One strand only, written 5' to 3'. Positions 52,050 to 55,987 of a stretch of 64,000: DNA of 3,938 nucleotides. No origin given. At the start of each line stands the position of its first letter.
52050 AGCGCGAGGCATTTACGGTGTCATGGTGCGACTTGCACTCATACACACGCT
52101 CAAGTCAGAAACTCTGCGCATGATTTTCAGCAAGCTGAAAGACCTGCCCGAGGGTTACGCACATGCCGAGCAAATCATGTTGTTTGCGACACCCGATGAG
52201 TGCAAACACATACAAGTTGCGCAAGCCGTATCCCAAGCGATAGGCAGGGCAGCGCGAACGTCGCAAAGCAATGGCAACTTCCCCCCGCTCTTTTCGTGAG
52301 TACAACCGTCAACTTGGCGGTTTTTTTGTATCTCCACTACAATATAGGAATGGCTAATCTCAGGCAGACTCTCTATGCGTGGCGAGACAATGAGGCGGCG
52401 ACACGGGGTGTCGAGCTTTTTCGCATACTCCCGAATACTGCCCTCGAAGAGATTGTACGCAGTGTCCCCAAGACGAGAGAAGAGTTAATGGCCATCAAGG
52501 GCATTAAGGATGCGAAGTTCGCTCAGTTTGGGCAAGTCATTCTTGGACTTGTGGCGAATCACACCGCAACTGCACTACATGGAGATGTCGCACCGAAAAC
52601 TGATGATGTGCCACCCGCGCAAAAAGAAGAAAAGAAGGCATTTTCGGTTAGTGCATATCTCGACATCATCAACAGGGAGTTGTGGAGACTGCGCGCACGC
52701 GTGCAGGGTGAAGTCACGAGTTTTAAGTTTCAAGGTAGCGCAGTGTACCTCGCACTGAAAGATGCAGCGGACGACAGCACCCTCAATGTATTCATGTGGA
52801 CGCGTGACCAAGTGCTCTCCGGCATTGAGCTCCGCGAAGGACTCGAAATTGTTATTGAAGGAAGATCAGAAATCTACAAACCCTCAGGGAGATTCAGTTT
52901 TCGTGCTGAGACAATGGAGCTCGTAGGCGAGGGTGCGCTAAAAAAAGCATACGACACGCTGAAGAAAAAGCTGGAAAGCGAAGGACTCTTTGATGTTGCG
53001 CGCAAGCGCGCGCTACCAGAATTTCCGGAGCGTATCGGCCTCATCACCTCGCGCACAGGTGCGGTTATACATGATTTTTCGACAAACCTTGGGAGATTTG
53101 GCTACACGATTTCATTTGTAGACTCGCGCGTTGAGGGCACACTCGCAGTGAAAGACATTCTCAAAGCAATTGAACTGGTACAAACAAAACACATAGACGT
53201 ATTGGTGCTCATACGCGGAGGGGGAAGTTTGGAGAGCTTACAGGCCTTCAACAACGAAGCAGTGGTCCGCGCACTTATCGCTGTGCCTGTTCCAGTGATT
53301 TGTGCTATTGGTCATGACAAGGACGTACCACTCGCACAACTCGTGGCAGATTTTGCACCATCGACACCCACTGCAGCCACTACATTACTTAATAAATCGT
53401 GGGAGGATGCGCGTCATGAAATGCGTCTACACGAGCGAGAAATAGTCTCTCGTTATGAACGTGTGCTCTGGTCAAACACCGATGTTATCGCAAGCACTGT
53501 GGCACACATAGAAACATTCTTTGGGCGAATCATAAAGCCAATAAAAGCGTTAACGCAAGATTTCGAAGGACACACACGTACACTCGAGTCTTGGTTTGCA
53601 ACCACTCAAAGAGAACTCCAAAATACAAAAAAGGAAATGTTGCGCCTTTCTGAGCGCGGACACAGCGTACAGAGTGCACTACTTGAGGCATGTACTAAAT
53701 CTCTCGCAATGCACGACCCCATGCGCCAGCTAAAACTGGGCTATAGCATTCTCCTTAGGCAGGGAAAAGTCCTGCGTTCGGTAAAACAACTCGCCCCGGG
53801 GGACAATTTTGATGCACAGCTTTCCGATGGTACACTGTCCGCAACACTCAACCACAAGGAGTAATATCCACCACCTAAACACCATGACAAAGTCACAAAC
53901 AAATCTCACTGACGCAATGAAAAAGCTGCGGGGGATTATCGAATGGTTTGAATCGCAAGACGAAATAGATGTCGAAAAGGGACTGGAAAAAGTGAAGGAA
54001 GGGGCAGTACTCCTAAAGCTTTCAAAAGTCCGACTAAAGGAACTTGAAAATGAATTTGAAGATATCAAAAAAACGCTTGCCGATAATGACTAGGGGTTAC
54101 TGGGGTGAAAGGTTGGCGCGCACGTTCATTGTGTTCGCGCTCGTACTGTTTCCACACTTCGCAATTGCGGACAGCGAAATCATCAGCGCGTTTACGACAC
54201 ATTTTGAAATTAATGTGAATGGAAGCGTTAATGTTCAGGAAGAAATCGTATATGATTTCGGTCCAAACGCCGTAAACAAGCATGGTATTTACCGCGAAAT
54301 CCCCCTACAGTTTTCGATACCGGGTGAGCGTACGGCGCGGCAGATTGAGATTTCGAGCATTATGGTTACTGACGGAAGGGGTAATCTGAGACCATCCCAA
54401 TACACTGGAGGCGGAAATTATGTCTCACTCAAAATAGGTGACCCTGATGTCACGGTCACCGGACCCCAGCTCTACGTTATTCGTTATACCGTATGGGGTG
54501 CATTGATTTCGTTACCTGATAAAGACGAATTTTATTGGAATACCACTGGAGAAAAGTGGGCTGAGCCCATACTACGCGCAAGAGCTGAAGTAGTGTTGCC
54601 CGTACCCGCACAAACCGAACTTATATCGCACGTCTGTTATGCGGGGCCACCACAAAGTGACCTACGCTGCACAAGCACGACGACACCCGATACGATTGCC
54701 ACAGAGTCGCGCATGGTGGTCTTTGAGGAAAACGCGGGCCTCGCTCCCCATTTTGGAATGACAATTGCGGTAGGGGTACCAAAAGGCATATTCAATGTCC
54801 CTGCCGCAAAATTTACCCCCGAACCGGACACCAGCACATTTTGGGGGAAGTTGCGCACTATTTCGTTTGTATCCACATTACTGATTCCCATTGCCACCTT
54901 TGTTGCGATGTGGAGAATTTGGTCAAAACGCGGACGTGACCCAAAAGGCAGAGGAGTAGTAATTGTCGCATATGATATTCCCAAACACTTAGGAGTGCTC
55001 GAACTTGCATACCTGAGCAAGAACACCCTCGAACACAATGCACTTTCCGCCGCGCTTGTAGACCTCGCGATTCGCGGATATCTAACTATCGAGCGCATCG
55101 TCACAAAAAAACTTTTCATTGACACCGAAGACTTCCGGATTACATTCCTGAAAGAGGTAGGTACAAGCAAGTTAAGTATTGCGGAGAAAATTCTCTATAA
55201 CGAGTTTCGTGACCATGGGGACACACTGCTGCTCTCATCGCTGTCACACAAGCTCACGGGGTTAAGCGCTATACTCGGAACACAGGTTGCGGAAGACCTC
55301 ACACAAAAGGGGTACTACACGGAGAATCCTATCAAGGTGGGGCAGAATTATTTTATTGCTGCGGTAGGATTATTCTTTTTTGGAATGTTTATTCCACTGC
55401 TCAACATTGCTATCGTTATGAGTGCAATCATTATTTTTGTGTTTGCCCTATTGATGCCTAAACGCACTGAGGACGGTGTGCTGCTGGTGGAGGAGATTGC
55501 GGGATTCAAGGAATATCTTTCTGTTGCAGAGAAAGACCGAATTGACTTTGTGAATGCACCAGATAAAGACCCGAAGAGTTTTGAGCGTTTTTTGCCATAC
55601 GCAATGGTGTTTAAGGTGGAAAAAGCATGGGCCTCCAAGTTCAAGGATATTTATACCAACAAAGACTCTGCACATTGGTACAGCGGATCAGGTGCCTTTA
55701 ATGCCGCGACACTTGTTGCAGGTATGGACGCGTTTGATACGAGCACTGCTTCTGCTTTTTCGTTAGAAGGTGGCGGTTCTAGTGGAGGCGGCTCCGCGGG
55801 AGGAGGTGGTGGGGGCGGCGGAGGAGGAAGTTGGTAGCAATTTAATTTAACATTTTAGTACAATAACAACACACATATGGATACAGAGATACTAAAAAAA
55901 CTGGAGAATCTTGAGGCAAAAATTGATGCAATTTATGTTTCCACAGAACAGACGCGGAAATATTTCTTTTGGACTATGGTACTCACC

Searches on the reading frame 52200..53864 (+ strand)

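Call 46: search_protein_families(library=pfam, proteins=[window:52200-53864:+], max_evalue=0.00001)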
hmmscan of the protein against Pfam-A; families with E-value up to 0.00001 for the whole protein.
window:52200-53864:+ (554 aa): 3 families
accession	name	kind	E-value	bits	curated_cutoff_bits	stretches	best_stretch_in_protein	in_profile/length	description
PF02601.20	Exonuc_VII_L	-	3.9e-60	204.4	35.9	1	263-548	1-314/315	Exonuclease VII, large subunit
PF00570.28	HRDC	-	2.6e-16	59.8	23.8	1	53-118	3-68/68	HRDC domain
PF13742.12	tRNA_anti_2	-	4.7e-13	49.6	27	1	149-240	2-95/95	OB-fold nucleic acid binding domain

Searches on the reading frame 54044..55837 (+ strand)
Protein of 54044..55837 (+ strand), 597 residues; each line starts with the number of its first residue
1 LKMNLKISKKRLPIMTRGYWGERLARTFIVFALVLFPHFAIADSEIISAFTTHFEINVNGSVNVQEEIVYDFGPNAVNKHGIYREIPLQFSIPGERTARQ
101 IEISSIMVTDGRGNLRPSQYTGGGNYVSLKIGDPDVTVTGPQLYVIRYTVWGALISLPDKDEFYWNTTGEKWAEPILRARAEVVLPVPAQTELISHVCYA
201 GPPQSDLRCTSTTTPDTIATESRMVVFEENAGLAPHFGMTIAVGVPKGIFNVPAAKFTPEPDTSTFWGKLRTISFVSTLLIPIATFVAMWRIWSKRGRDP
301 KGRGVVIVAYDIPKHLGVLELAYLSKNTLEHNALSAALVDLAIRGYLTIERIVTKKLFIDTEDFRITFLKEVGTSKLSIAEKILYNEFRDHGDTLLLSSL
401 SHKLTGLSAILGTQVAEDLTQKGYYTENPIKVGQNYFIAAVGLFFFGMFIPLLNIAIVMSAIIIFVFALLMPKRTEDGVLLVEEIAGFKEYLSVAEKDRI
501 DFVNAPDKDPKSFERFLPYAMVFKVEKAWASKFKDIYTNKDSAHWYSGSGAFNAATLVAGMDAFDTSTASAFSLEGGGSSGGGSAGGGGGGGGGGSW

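Call 46: search_protein_families(library=pfam, proteins=[window:54044-55837:+], max_evalue=0.00001)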
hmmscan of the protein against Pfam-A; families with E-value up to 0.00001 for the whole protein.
window:54044-55837:+ (597 aa): 2 families
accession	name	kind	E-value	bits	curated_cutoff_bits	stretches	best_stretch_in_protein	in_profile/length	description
PF20990.2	DUF2207_C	-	8.2e-32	111.3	33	1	310-533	6-247/247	Predicted membrane protein (DUF2207) C-terminal domain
PF09972.14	DUF2207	-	9.1e-21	75.3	24.4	1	47-193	2-126/172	Predicted membrane protein (DUF2207) N-terminal domain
